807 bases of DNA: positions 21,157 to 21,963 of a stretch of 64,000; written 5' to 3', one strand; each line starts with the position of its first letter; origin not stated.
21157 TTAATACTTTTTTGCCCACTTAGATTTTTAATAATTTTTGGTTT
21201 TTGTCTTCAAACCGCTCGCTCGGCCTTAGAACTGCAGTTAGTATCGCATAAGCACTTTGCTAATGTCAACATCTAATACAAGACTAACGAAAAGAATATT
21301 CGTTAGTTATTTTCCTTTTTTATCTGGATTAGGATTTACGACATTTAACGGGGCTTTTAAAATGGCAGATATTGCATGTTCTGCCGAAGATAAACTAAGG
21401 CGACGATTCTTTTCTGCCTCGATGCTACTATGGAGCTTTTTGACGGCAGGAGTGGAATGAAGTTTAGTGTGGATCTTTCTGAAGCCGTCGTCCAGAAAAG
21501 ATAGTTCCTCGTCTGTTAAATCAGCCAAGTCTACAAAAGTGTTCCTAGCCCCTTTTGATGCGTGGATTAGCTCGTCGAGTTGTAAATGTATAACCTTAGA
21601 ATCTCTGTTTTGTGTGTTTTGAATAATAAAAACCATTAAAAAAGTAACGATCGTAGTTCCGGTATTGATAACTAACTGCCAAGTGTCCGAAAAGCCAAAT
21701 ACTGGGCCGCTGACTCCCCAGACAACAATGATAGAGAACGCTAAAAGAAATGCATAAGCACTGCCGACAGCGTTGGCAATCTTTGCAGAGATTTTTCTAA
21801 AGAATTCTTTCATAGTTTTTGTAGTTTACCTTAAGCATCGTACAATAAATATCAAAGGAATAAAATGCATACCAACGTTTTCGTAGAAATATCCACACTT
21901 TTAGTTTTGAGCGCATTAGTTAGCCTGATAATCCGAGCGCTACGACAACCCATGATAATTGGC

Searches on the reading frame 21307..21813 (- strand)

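Call 58: search_protein_families(library=pfam, proteins=[window:21307-21813:-], max_evalue=0.05)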
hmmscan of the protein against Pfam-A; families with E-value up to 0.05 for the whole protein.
window:21307-21813:- (168 aa): 2 families
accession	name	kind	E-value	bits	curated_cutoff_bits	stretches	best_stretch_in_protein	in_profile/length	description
PF04120.17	Iron_permease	-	7.2e-50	168.5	25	1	5-129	1-125/128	Low affinity iron permease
PF10836.13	DUF2574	-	0.035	14.4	27.5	0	23-77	5-58/93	Protein of unknown function (DUF2574)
